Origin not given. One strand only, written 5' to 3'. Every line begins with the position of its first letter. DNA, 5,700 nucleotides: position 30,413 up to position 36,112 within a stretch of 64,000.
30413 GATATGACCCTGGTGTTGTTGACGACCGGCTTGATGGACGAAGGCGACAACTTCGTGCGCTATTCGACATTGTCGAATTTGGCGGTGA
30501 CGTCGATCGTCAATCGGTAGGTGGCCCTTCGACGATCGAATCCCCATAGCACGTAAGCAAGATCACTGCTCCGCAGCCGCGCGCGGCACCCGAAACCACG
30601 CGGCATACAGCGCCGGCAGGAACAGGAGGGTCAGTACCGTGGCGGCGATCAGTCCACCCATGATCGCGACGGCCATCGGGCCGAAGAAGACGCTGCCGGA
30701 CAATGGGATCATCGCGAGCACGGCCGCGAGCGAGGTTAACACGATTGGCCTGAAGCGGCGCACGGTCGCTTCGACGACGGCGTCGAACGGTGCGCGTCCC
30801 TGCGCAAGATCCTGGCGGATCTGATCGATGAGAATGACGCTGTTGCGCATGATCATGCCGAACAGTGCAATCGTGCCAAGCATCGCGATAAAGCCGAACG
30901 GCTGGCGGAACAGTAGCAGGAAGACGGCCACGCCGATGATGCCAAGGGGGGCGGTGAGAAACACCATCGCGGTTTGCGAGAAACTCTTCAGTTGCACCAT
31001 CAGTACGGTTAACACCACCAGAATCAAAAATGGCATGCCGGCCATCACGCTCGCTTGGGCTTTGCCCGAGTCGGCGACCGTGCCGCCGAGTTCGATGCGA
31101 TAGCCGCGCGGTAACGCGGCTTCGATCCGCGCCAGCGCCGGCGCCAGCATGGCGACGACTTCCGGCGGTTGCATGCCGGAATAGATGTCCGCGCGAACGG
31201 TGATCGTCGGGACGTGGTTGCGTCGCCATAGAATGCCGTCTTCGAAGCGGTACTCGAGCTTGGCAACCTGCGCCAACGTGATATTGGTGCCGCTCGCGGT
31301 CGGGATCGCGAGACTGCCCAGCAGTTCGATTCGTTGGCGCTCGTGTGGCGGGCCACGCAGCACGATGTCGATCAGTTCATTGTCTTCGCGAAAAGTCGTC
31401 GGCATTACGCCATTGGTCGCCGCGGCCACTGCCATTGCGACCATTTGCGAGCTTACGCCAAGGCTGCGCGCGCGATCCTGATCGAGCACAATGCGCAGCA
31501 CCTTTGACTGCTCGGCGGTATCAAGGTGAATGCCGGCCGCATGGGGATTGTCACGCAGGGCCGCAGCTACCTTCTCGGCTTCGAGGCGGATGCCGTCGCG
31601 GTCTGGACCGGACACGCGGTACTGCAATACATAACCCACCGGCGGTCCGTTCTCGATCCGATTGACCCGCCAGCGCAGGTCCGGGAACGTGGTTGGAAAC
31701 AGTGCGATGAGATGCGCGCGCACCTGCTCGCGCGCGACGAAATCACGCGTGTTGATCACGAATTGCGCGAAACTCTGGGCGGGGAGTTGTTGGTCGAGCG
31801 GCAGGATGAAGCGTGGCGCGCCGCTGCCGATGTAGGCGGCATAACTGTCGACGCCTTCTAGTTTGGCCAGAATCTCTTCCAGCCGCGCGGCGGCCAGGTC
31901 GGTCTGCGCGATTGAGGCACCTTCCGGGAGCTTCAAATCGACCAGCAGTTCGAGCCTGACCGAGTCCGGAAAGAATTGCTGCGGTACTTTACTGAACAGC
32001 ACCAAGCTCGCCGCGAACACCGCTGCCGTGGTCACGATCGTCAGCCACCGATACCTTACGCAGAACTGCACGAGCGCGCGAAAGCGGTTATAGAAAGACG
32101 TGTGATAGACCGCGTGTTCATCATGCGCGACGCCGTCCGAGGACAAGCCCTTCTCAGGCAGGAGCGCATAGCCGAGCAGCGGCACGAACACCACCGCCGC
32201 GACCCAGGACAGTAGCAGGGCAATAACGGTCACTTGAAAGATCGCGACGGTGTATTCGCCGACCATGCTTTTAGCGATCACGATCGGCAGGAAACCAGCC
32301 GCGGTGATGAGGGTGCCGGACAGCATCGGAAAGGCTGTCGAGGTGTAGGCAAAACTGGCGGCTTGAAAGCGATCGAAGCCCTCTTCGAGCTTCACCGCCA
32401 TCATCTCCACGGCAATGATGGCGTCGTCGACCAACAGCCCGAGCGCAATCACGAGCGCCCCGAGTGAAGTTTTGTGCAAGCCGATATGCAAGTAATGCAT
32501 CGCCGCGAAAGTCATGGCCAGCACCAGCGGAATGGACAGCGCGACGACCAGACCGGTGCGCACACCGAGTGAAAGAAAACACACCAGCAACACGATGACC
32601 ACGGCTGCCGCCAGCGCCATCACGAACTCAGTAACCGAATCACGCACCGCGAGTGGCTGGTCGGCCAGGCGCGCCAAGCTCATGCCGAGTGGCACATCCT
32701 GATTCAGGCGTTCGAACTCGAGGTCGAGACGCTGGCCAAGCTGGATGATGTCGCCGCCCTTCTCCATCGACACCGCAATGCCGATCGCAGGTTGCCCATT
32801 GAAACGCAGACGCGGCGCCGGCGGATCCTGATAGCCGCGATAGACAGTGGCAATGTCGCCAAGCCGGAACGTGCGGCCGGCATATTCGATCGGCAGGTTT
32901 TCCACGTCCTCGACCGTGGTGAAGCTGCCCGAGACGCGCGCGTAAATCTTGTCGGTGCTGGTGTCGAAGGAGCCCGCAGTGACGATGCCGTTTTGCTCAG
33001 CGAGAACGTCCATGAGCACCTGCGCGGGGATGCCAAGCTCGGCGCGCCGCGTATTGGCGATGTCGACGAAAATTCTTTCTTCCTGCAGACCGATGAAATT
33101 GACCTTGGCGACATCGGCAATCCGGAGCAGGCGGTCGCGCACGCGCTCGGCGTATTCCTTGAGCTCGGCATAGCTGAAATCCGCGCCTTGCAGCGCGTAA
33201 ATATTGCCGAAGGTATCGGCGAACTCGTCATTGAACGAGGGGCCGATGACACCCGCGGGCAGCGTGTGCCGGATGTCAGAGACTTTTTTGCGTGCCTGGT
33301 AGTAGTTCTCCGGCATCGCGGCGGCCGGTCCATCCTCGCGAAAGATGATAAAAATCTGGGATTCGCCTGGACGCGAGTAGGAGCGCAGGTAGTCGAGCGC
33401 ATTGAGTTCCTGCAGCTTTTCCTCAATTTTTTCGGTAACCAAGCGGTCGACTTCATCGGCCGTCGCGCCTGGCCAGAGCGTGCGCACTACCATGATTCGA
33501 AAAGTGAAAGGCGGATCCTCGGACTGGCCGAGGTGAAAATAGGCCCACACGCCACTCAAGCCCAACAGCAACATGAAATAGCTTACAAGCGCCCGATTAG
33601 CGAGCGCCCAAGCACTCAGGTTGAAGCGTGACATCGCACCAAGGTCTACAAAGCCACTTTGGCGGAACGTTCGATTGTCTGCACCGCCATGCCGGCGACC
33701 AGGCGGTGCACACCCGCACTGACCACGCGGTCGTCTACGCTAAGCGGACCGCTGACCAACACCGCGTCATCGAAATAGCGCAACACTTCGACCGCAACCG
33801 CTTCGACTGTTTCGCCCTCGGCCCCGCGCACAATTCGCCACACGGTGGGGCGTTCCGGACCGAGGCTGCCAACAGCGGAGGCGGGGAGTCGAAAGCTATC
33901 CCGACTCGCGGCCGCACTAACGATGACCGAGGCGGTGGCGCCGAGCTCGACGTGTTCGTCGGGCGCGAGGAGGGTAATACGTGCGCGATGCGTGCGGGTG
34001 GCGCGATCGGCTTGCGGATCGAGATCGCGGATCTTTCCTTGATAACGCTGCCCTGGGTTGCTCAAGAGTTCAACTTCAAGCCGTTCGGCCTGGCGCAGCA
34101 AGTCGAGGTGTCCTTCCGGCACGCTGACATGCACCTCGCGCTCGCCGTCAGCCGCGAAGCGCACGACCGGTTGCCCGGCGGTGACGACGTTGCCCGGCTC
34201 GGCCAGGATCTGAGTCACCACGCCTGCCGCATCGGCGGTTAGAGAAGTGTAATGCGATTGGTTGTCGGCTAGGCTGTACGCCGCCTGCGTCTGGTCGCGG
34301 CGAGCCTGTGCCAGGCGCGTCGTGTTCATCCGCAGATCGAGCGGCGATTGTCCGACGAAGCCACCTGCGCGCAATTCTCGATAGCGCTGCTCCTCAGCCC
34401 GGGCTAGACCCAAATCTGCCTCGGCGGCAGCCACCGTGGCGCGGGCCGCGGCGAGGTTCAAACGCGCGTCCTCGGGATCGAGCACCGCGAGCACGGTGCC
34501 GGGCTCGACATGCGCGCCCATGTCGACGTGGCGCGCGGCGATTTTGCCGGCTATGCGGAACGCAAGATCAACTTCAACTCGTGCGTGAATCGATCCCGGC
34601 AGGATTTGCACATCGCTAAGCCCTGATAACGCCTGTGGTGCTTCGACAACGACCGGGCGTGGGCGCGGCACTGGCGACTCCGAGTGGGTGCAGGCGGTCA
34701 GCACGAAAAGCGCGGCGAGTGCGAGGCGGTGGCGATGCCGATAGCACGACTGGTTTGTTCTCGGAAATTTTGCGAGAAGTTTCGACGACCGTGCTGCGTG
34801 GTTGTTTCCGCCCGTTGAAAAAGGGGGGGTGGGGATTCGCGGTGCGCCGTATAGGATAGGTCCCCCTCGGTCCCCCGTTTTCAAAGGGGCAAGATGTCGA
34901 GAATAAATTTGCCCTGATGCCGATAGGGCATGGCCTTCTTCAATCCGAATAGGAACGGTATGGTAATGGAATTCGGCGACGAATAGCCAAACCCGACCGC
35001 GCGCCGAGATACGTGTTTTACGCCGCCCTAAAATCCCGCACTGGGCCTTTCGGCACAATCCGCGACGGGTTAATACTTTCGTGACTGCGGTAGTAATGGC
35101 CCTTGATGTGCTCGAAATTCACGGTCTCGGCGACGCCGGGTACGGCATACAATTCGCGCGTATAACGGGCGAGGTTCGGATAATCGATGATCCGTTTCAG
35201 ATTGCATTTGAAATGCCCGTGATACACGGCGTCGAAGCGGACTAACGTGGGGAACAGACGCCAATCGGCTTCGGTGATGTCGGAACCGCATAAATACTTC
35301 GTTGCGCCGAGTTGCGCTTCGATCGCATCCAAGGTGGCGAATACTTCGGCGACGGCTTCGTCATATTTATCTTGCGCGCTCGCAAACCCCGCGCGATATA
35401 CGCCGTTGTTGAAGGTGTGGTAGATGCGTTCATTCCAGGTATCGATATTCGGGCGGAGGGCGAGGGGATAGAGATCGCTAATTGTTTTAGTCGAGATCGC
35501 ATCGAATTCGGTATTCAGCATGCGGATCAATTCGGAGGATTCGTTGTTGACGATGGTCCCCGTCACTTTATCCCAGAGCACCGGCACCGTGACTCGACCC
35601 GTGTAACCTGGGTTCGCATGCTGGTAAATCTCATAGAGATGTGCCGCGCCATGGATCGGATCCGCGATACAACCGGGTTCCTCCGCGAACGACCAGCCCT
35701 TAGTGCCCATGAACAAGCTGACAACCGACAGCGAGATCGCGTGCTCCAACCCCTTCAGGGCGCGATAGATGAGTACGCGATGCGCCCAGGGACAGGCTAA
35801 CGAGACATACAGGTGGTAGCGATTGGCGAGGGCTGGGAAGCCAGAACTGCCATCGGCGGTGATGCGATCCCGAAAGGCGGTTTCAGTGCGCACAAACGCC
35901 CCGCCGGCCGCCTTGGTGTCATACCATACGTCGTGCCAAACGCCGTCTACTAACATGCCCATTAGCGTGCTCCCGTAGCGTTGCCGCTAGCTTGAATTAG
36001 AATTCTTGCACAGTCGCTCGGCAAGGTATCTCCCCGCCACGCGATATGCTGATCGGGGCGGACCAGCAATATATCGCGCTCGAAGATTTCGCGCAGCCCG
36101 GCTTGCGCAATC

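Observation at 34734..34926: Second MITE-like copy sits inside the 5' region of the RND adaptor gene, bounded by a perfect 11-bp target-site-like duplication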

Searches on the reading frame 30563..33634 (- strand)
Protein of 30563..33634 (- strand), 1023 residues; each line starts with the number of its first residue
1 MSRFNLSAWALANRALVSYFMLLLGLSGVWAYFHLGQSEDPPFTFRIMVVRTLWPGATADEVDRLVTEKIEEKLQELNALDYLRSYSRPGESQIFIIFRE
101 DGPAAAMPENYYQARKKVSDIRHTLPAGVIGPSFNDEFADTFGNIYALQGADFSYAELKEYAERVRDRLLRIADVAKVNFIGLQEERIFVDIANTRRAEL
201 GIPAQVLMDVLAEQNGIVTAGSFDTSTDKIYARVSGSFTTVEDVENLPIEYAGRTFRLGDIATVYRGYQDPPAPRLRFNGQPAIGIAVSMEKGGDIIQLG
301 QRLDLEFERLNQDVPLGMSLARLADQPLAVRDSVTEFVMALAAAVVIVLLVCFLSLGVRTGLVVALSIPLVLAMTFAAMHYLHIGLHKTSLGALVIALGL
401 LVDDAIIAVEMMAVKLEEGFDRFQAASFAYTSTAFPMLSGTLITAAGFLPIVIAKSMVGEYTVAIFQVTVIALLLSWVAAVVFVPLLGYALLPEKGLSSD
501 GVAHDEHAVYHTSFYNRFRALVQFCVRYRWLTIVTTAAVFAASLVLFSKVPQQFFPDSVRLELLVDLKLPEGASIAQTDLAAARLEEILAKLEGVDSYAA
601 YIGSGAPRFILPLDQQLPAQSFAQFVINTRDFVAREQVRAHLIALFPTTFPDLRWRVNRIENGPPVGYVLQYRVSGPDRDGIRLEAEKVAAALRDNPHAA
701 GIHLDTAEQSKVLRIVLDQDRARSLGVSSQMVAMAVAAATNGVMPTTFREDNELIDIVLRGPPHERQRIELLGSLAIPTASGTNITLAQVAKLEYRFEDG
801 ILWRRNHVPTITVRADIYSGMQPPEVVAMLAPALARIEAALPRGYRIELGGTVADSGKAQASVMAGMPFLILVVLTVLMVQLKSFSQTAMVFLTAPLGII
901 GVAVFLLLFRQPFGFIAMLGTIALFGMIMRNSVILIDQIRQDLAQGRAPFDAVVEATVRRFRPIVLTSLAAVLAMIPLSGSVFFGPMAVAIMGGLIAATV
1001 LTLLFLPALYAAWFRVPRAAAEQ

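Call 67: search_protein_families(library=ncbifam, proteins=[window:30563-33634:-], max_evalue=0.00001)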
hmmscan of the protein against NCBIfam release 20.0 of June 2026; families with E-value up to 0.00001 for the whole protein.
window:30563-33634:- (1023 aa): 12 families
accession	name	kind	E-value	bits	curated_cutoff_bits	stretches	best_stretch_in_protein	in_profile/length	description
NF033617.1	RND_permease_2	subfamily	5.7e-135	451.6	1250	1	19-1011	13-1005/1009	multidrug efflux RND transporter permease subunit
NF000282.2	RND_permease_1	subfamily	4.2e-106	356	1250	1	22-1011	16-1025/1029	multidrug efflux RND transporter permease subunit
TIGR00914.1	2A0601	subfamily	5.5e-98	329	701.45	1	10-1015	9-1037/1051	CusA/CzcA family heavy metal efflux RND transporter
TIGR00915.1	2A0602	subfamily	1.7e-90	304.3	940.35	1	22-1011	17-1026/1050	efflux RND transporter permease subunit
NF007798.0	PRK10503.1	equivalog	8.9e-73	245.4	1584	1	18-1017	24-1026/1040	MdtB/MuxB family multidrug efflux RND transporter permease subunit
NF007905.0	PRK10614.1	equivalog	1.2e-68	231.7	1774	1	21-1013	18-1008/1025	multidrug efflux RND transporter permease subunit MdtC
NF007131.0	PRK09577.1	equivalog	7.3e-66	222.6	1768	1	21-1013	16-1022/1045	multidrug efflux RND transporter permease subunit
NF007133.0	PRK09579.1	equivalog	3e-58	197.2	1763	1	17-1014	14-1003/1017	multidrug efflux RND transporter permease subunit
NF007842.1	PRK10555.1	equivalog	1.4e-55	188.7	1854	1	20-1011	15-1024/1036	multidrug efflux RND transporter permease AcrD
NF000037.1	RND_perm_OqxB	exception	3.1e-49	167.7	2200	1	19-1012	16-1033/1050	multidrug efflux RND transporter permease subunit OqxB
NF011706.2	PRK15127.1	equivalog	3.2e-48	164.4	2150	2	22-579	17-588/1049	multidrug efflux RND transporter permease subunit AcrB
TIGR00921.1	2A067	subfamily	5.3e-11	41.3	351.9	1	337-545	196-405/733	hydrophobe/amphiphile efflux-3 (HAE3) family transporter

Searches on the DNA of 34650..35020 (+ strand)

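Call 20: search_dna_similar(query=window:34734-34926:+, collection=plasmids, mode=distant, max_evalue=0.01)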
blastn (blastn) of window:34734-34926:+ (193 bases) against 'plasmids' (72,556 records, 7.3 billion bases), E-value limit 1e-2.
No match.

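Call 49: search_rna_families(source=window, start=34650, end=35020, threshold=evalue, max_evalue=1)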
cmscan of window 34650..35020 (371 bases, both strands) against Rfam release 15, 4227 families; matches with E-value up to 1: 0.
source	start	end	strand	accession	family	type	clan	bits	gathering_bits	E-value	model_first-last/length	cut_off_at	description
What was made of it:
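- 34745..34916 (.): MITE-like element, copy B (172 bp; 171 bp if the terminal G at 34916 is counted as duplication). It is non-coding, 55% G+C, and lies inside the adaptor gene. No Rfam match (call 49).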

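Call 76: search_dna_similar(query=window:34745-34916:+, collection=phages, mode=distant, max_evalue=1)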
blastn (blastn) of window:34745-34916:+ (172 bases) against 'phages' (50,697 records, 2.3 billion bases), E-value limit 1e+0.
No match.
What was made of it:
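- Tried and rejected: BLAST against plasmids and phages gave no match (calls 20, 76).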

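Call 85: search_rna_families(source=L084, start=2800, end=3572, threshold=evalue, max_evalue=1)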
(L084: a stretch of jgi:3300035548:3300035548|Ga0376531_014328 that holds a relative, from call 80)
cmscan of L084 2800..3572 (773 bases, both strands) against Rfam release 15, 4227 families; matches with E-value up to 1: 12.
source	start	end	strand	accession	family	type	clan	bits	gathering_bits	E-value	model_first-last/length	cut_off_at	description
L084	3120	3230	-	RF03891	mir-2545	Gene; miRNA;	-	28.6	94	0.0041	1-118/118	no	mir-2545 microRNA precursor family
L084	3322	3410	-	RF04111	MIR6274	Gene; miRNA;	-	24.4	80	0.036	1-107/107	no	MIR6274 microRNA precursor family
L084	3052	3136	-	RF03726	mir-m21-1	Gene; miRNA;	-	23.1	84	0.072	1-74/74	no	mir-m21-1 microRNA precursor family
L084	2875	2932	-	RF03493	mir-1281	Gene; miRNA;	-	23.1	70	0.3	1-54/54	no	mir-1281 microRNA precursor family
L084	2969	3054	-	RF04111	MIR6274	Gene; miRNA;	-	21.4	80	0.25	1-107/107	no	MIR6274 microRNA precursor family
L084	3396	3499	-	RF04119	MIR1858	Gene; miRNA;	-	21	137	0.62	1-197/197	no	MIR1858 microRNA precursor family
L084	3052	3136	+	RF03726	mir-m21-1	Gene; miRNA;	-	19.1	84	0.81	1-74/74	no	mir-m21-1 microRNA precursor family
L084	3405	3490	-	RF03726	mir-m21-1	Gene; miRNA;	-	18.9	84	0.91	1-74/74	no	mir-m21-1 microRNA precursor family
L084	3335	3398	-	RF04244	MIR169_6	Gene; miRNA;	CL00098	18.5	54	0.6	1-99/99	no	MIR169_6 microRNA precursor family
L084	3051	3135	+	RF01405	STnc490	Gene; sRNA;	-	16.9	56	0.92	1-124/124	no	STnc490 Hfq binding RNA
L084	3060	3136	+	RF02937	Clostridiales-2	Gene; sRNA;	-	16.7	58.6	0.46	1-82/82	no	Clostridiales-2 RNA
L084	3111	3220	-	RF02150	MESTIT1_3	Gene; lncRNA;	-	16.4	60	0.73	1-99/99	no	MEST intronic transcript 1, antisense RNA conserved region 3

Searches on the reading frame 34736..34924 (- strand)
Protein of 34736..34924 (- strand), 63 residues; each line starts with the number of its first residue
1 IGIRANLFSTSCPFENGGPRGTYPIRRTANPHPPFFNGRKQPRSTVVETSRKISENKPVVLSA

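Call 78: search_protein_representatives(alignment_id=A4)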
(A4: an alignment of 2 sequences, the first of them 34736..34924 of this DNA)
Query: 2 sequences, 63 profile positions. Proteins with E-value up to 0.001 (for the whole library): 5; up to 1e-10: 1; up to 1e-30: 0. The best 5 are listed.
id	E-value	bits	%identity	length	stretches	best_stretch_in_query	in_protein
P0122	1.6e-20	88.7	-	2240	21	10-32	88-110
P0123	1.7e-06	43.8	-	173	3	10-39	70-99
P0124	2.0e-05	40.4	-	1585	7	9-43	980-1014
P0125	5.0e-05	39.1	-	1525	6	8-32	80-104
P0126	9.6e-04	35.0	-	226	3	11-40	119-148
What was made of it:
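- Tried and rejected: A profile of one reading frame against 1.84 billion proteins found only partial hits to hairpin-repeat ORFs (call 78).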

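Call 80: find_encoding_contigs(protein=P0123, flank=3000, max_places=3)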
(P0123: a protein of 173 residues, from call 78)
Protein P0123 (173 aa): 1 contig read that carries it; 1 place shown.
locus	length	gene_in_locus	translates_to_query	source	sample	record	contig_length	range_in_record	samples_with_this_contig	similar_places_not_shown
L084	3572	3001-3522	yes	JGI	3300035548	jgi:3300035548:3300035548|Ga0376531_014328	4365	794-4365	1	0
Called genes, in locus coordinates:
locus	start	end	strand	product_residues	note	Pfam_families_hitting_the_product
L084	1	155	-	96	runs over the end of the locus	-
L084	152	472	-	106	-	-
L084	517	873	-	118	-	PF04313:HSDR_N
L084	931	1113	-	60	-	PF04326:SLFN_AlbA_2 (weak)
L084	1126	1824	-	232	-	PF05635:23S_rRNA_IVP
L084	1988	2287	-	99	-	-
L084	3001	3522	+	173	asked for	-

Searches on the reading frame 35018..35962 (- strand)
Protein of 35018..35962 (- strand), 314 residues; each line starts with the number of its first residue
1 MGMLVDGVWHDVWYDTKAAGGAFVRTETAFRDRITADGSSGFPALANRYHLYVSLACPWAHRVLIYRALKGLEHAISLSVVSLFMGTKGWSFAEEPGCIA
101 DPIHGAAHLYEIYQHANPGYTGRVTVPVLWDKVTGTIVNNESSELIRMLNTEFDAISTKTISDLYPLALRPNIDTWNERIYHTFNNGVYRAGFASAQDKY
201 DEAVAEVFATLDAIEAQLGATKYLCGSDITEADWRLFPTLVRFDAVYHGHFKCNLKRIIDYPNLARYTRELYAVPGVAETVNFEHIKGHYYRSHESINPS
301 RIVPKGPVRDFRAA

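Call 55: find_encoding_contigs(protein=window:35018-35962:-, flank=3000, max_places=10)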
Protein window:35018-35962:- (314 aa): 3 contigs read that carry it; 3 places shown.
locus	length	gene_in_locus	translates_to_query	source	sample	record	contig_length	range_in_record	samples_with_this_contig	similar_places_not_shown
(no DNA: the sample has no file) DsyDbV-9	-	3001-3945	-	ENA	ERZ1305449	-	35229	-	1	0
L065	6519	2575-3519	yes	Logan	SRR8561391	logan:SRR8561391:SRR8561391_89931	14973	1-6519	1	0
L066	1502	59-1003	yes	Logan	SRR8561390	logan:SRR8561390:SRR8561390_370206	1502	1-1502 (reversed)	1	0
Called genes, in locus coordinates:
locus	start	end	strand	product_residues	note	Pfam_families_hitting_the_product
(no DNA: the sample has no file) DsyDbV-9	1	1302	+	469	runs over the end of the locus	PF01636:APH, PF19802:DUF6285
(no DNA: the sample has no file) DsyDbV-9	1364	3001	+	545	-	PF01494:FAD_binding_3, PF21274:Rng_hyd_C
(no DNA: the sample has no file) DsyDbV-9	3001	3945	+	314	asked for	PF13409:GST_N_2, PF00043:GST_C (weak), PF13410:GST_C_2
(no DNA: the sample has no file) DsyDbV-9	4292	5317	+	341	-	PF25917:BSH_RND (weak), PF26077:BSH_Fcp1 (faint), PF25954:Beta-barrel_RND_2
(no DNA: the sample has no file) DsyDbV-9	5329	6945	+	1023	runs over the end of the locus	PF00873:ACR_tran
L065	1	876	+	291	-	?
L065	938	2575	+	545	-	PF01494:FAD_binding_3, PF21274:Rng_hyd_C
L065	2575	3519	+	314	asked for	PF13409:GST_N_2, PF00043:GST_C (weak), PF13410:GST_C_2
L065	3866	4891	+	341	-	PF25917:BSH_RND (weak), PF26077:BSH_Fcp1 (faint), PF25954:Beta-barrel_RND_2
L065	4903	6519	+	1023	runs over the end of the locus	PF00873:ACR_tran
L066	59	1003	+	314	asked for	PF13409:GST_N_2, PF00043:GST_C (weak), PF13410:GST_C_2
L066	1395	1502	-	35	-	?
